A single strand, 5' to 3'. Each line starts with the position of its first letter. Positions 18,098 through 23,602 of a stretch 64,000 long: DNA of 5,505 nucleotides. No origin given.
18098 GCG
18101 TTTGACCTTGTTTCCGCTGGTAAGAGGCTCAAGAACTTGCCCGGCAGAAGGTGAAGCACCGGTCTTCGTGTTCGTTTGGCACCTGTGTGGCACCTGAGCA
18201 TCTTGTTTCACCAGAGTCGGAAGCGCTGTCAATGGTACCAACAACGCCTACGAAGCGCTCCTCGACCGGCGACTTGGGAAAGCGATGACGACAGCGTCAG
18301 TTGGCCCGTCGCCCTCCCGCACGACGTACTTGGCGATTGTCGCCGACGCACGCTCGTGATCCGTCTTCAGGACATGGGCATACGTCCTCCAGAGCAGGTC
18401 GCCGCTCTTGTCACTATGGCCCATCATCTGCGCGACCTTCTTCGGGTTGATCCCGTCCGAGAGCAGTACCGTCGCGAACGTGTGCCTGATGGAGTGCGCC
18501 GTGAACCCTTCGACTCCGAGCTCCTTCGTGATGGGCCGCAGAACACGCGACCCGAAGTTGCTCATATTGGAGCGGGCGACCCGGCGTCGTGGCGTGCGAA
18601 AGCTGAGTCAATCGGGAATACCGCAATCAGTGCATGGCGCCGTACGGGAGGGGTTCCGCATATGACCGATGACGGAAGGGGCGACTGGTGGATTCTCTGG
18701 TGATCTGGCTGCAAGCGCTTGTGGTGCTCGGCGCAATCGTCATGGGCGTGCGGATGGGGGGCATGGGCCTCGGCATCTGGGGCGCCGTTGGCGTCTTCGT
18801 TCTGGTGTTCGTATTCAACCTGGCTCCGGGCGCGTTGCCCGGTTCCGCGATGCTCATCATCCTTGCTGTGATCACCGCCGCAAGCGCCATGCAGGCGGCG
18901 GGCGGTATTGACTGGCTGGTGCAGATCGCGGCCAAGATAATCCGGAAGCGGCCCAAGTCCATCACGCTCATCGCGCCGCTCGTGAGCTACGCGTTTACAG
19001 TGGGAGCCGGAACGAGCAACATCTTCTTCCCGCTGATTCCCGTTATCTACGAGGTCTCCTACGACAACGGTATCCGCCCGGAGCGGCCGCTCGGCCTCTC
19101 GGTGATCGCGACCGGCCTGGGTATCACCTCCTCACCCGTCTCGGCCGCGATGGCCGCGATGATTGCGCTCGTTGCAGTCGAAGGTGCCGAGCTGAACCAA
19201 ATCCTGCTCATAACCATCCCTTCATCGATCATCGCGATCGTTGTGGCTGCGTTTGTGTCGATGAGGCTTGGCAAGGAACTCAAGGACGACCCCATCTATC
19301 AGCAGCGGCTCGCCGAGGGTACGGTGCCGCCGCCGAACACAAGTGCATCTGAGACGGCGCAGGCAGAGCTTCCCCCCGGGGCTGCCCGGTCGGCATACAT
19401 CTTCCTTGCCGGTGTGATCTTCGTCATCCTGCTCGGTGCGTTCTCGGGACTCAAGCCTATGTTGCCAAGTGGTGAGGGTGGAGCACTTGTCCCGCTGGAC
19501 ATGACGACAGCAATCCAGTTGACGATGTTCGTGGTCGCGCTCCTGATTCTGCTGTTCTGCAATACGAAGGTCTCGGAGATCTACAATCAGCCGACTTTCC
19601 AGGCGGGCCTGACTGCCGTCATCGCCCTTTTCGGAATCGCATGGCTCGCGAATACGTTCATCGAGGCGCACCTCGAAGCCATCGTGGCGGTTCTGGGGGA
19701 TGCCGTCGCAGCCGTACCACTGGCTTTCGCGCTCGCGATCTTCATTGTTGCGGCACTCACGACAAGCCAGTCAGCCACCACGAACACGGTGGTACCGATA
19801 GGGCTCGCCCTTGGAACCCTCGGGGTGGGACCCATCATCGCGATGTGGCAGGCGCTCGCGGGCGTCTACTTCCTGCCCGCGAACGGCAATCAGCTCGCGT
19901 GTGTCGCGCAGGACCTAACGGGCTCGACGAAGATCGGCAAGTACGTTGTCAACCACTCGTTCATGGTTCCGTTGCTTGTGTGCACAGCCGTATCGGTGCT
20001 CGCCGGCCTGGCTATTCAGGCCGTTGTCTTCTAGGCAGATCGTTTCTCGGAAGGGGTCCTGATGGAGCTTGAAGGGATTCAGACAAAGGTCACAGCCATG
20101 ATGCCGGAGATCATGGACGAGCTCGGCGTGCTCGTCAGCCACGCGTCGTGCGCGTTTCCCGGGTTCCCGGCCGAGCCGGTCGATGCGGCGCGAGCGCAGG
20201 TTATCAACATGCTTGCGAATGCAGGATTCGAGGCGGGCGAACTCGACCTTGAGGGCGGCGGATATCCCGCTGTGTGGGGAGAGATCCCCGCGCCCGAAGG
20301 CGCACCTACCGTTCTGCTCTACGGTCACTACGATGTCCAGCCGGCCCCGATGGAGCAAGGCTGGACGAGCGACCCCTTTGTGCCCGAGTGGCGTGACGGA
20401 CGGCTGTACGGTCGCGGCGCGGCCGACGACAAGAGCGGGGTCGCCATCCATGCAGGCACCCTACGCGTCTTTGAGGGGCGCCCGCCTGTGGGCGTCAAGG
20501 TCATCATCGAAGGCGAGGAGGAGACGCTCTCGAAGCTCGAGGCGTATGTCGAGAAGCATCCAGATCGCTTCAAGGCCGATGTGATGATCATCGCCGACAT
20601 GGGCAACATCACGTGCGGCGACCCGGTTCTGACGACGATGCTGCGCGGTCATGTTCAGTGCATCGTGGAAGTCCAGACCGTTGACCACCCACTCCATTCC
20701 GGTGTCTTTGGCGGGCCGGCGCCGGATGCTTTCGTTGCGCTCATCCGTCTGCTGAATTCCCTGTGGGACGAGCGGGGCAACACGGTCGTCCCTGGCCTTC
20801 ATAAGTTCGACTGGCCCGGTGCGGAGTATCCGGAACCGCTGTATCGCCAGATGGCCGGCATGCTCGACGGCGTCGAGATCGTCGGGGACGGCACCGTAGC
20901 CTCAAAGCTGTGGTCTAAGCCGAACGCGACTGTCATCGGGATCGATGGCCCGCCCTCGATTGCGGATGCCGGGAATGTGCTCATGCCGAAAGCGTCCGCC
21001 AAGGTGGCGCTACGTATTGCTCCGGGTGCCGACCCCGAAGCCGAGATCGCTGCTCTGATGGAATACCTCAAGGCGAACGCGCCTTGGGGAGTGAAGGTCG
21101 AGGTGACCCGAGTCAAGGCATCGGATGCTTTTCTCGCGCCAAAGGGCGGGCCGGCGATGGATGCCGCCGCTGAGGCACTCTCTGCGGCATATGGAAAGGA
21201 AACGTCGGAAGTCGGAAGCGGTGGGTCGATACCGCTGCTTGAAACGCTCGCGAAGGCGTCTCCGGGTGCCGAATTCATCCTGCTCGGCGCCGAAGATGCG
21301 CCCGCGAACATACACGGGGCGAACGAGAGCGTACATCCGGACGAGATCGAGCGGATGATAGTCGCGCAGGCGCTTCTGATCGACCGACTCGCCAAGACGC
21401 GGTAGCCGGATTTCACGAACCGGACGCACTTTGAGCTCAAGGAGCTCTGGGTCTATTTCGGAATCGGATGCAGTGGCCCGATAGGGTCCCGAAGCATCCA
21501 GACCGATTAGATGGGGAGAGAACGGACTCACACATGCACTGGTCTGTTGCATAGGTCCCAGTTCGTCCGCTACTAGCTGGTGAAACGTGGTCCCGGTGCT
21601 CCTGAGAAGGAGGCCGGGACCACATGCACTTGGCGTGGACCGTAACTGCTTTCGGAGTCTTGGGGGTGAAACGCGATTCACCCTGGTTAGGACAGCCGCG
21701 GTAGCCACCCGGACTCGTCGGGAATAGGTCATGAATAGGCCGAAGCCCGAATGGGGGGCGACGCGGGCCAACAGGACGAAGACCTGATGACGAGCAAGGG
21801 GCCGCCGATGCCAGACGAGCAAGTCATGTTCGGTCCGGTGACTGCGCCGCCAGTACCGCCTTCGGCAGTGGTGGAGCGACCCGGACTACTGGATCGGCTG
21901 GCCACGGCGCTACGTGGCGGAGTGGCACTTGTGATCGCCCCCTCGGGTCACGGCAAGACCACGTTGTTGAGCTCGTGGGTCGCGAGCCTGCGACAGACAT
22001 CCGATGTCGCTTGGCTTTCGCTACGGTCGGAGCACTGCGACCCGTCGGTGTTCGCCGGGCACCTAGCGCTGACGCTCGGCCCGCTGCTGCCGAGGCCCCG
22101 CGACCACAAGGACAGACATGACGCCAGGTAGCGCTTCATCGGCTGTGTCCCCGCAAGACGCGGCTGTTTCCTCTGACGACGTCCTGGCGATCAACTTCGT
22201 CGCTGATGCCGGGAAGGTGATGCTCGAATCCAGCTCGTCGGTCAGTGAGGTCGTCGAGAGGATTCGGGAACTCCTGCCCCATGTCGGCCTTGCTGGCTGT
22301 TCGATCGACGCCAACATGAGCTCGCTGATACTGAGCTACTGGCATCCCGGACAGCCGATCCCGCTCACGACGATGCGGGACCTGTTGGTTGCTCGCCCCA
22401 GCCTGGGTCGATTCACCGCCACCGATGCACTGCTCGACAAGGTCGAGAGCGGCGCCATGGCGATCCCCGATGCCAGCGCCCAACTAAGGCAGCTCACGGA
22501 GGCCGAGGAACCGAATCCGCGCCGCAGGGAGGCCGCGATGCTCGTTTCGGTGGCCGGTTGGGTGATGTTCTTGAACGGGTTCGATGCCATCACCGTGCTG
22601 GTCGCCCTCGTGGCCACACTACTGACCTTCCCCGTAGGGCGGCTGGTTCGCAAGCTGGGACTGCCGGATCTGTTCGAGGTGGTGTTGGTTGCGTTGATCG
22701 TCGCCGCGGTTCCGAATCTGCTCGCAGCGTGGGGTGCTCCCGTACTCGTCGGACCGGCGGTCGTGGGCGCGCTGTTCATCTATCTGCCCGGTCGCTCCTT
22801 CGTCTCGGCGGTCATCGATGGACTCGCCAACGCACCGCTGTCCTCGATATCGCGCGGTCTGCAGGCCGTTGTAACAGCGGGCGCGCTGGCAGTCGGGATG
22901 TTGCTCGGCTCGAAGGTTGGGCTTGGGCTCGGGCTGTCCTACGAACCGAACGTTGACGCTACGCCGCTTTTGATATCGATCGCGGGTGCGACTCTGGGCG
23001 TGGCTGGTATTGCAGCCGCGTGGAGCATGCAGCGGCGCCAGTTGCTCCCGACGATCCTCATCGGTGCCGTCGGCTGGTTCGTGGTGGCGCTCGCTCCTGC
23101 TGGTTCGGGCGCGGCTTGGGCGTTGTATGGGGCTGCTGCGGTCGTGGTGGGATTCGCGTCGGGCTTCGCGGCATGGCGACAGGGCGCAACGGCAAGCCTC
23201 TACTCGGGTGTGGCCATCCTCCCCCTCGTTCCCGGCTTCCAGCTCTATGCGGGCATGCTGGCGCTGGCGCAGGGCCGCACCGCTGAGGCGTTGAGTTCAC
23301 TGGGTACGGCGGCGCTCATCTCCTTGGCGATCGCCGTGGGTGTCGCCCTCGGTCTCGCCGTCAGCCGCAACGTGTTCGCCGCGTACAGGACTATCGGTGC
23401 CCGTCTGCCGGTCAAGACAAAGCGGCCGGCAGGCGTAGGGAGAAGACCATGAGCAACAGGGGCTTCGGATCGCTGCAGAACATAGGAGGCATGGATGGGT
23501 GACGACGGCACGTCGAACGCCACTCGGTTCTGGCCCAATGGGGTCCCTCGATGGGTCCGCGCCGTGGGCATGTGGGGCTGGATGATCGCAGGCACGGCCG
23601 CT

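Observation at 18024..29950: An ~11.9 kb lower-G+C block beside tRNA-Arg looks like a decayed genomic island carrying amino-acid/dicarboxylate uptake and hydrolase genes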

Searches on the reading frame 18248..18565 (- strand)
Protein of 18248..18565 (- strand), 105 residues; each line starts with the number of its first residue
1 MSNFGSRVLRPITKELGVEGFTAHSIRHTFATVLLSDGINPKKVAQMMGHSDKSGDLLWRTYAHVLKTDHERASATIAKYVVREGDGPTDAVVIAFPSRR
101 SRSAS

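Call 4: search_protein_families(library=pfam, proteins=[window:18248-18565:-])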
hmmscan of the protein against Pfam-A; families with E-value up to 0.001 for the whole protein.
window:18248-18565:- (105 aa): 1 family
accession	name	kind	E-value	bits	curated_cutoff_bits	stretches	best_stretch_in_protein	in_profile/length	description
PF00589.27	Phage_integrase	-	1.2e-10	41.9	27.1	1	7-66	112-169/172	Phage integrase family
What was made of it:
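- Checked: The 105-codon ORF 18248-18565(-) matches the C-terminal third of Phage_integrase: PF00589 positions 112-169 of 172, E=1.2e-10 (call 4).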

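Call 46: search_protein_families(library=ncbifam, proteins=[window:18248-18565:-], max_evalue=0.00001)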
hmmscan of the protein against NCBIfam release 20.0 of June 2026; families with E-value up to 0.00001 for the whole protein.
window:18248-18565:- (105 aa): 6 families
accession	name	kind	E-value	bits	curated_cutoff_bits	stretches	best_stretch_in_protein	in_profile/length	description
NF040815.2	recomb_XerA_Arch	equivalog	2.2e-09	37.3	220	1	8-54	199-246/263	site-specific tyrosine recombinase/integron integrase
TIGR02249.1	integrase_gron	subfamily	7.7e-08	32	265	1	21-70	259-305/315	integron integrase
TIGR02225.1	recomb_XerD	equivalog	2.9e-07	30.1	329.6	1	8-56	219-268/290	site-specific tyrosine recombinase XerD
TIGR02224.1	recomb_XerC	equivalog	1.2e-06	28.1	335.15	1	17-54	232-269/295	tyrosine recombinase XerC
NF011946.0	PRK15417.1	equivalog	1.4e-06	27.7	435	1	20-70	273-320/337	integron integrase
NF001399.0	PRK00283.1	subfamily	2.2e-06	27.2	279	1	13-68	232-286/300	tyrosine recombinase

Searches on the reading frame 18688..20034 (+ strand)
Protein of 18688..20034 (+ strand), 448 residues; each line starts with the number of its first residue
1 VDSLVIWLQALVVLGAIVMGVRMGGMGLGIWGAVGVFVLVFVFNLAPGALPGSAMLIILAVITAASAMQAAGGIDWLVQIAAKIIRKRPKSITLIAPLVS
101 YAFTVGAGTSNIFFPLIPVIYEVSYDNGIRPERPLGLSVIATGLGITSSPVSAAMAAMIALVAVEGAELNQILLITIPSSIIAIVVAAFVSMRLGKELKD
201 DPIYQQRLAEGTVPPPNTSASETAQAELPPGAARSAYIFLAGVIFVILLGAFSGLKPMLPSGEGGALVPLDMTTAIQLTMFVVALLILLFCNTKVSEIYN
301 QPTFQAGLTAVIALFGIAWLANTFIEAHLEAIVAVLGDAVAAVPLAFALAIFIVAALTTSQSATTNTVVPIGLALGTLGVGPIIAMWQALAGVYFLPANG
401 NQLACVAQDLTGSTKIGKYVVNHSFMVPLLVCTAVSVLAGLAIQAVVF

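Call 4: search_protein_families(library=pfam, proteins=[window:18688-20034:+])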
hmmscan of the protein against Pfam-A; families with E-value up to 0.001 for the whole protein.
window:18688-20034:+ (448 aa): 1 family
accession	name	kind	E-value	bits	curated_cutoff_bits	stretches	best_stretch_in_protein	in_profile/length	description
PF03605.20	DcuA_DcuB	-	3.7e-128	428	27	1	10-376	2-365/368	Anaerobic c4-dicarboxylate membrane transporter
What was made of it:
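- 18688..20034 (+): DcuA/DcuB-type C4-dicarboxylate (aspartate/fumarate/succinate) transporter. PF03605, E=4e-128 (call 4).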

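Call 46: search_protein_families(library=ncbifam, proteins=[window:18688-20034:+], max_evalue=0.00001)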
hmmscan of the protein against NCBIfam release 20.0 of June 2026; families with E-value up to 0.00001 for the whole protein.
window:18688-20034:+ (448 aa): 3 families
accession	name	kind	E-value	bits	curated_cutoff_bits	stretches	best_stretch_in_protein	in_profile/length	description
NF006927.0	PRK09412.1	subfamily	9.1e-141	469.7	369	1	6-447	2-432/433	anaerobic C4-dicarboxylate transporter family protein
NF009136.0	PRK12489.1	subfamily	1.8e-130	435.7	396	1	6-447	2-443/444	anaerobic C4-dicarboxylate transporter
TIGR00770.1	Dcu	subfamily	2.1e-123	412.6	331.35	1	10-447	2-429/430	anaerobic C4-dicarboxylate transporter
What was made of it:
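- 18688..20034 (+): NCBIfam PRK09412, 470 bits, above cut-off (call 46).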

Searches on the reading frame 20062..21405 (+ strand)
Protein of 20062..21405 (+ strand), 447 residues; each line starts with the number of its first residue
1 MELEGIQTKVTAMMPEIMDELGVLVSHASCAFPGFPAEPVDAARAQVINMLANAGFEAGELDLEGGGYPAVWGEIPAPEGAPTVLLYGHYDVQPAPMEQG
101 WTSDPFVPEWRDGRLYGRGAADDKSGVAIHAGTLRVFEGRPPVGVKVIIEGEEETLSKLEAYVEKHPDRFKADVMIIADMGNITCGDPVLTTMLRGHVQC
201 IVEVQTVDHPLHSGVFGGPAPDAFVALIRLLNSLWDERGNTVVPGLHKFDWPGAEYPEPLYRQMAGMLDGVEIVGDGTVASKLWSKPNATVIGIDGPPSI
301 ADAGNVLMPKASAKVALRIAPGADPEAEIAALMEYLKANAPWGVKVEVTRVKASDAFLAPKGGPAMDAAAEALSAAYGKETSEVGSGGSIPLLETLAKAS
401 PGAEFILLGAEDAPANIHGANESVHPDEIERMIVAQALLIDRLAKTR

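Call 4: search_protein_families(library=pfam, proteins=[window:20062-21405:+])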
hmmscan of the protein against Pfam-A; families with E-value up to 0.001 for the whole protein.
window:20062-21405:+ (447 aa): 3 families
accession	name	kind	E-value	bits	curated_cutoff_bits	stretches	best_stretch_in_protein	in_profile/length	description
PF01546.33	Peptidase_M20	-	7.1e-26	91.8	24.6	1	85-440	1-204/206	Peptidase family M20/M25/M40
PF07687.19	M20_dimer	-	1.3e-11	44.8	21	1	194-343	3-106/107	Peptidase dimerisation domain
PF04389.22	Peptidase_M28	-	3e-06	27.5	21.3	1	73-202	4-116/193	Peptidase family M28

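Call 46: search_protein_families(library=ncbifam, proteins=[window:20062-21405:+], max_evalue=0.00001)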
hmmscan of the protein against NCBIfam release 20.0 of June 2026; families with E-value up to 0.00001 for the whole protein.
window:20062-21405:+ (447 aa): 31 families (the best 25 are shown)
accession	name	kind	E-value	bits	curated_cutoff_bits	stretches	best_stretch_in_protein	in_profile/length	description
NF005914.0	PRK07907.1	subfamily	3.5e-157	523.9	300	1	4-445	7-455/456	hypothetical protein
NF006053.0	PRK08201.1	equivalog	1.3e-71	241.9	441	1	40-436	39-446/458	dipeptidase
NF006579.0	PRK09104.1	subfamily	7.7e-62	209.8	327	1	4-444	7-463/465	hypothetical protein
NF005034.0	PRK06446.1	subfamily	1.1e-31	110.1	369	1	49-429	33-419/436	hypothetical protein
NF005478.0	PRK07079.1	subfamily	1.1e-28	100.4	330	1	46-391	49-404/469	hypothetical protein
NF006399.0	PRK08651.1-2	equivalog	1.4e-24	86.9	381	1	47-181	34-168/405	succinyl-diaminopimelate desuccinylase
NF009557.0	PRK13009.1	equivalog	1.8e-19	70.2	284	1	42-156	23-137/377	succinyl-diaminopimelate desuccinylase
TIGR01910.1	DapE-ArgE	subfamily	5.7e-18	65.3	217.6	1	37-234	17-212/373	ArgE/DapE family deacylase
NF006326.0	PRK08554.1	equivalog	3.6e-17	62.3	354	1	11-163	5-153/446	peptidase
NF006596.0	PRK09133.1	subfamily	6.9e-16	57.8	349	1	45-181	64-205/474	hypothetical protein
TIGR01246.1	dapE_proteo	equivalog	9.4e-16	57.8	361.8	1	44-129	22-103/370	succinyl-diaminopimelate desuccinylase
TIGR01892.1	AcOrn-deacetyl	equivalog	1.4e-14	53.9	297.7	1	73-177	51-154/365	acetylornithine deacetylase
NF005710.0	PRK07522.1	subfamily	2.8e-14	53.1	412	1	46-129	34-116/391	acetylornithine deacetylase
NF005913.0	PRK07906.1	subfamily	7.8e-14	51.1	382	1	47-182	47-186/442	hypothetical protein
NF006400.0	PRK08651.1-3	equivalog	1.9e-13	50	374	1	79-136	81-137/410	succinyl-diaminopimelate desuccinylase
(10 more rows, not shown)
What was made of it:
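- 20062..21405 (+): M20 metallopeptidase (dipeptidase-like, PRK07907 subfamily), 27 nt after DcuA. Calls 4 and 46 (524 bits against a cut-off of 300).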

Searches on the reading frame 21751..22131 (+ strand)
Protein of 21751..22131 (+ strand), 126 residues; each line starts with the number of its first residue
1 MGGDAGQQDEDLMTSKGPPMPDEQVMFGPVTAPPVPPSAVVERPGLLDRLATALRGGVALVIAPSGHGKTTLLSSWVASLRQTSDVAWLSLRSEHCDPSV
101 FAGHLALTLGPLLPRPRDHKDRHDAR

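Call 4: search_protein_families(library=pfam, proteins=[window:21751-22131:+])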
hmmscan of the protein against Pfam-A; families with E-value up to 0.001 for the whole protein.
window:21751-22131:+ (126 aa): 2 families
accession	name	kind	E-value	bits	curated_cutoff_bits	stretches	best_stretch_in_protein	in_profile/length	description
PF13191.12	AAA_16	-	0.00064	20.7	32.6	1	46-99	8-64/167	AAA ATPase domain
PF13481.12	AAA_25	-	0.00081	19.5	27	1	55-84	32-59/195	AAA domain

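Call 46: search_protein_families(library=ncbifam, proteins=[window:21751-22131:+], max_evalue=0.00001)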
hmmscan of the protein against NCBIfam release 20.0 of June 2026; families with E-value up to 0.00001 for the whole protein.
window:21751-22131:+ (126 aa): 1 family
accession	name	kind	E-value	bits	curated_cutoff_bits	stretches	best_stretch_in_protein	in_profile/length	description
NF003420.0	PRK04841.1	equivalog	1.8e-10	39.5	537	1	33-109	9-82/903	HTH-type transcriptional regulator MalT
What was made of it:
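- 21751..22131 (+): N-terminal stub of a MalT/LAL-type regulator, overlapping the ThrE start by 14 nt. Weak AAA_16 match (calls 4, 46).
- Checked: The 126-codon stub 21751-22131 matches MalT residues 9-82 (E=1.8e-10, far below that model's cut-off; call 46).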

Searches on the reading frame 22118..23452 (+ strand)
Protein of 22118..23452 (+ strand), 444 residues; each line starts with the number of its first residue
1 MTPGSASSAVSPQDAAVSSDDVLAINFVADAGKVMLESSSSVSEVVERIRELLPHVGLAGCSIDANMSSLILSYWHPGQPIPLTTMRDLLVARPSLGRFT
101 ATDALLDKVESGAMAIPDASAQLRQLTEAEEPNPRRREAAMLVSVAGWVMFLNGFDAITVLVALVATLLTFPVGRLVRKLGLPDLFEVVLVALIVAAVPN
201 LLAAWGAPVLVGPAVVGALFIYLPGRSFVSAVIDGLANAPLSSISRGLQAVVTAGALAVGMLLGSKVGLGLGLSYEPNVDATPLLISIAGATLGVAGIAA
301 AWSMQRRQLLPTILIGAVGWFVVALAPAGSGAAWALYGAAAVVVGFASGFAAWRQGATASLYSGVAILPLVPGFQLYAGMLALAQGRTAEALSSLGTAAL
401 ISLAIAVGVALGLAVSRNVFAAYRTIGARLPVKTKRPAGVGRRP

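Call 4: search_protein_families(library=pfam, proteins=[window:22118-23452:+])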
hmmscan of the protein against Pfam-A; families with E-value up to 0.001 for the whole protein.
window:22118-23452:+ (444 aa): 2 families
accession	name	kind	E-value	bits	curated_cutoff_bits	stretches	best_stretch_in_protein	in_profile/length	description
PF06738.18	ThrE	-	6.7e-38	130.9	26.3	2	27-266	2-239/241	Putative threonine/serine exporter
PF12821.13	ThrE_2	-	2.9e-15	57.1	27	1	289-411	3-125/129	Threonine/Serine exporter, ThrE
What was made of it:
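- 22118..23452 (+): ThrE-family (threonine/serine exporter-like) membrane protein. PF06738 and PF12821 (call 4).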

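Call 46: search_protein_families(library=ncbifam, proteins=[window:22118-23452:+], max_evalue=0.00001)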
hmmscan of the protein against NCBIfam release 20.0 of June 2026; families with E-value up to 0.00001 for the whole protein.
window:22118-23452:+ (444 aa): 1 family
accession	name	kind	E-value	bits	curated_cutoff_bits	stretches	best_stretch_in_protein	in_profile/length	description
NF047720.1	ThrSerExpThrE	equivalog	1.4e-25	89.8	550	1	23-419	39-446/468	threonine/serine exporter ThrE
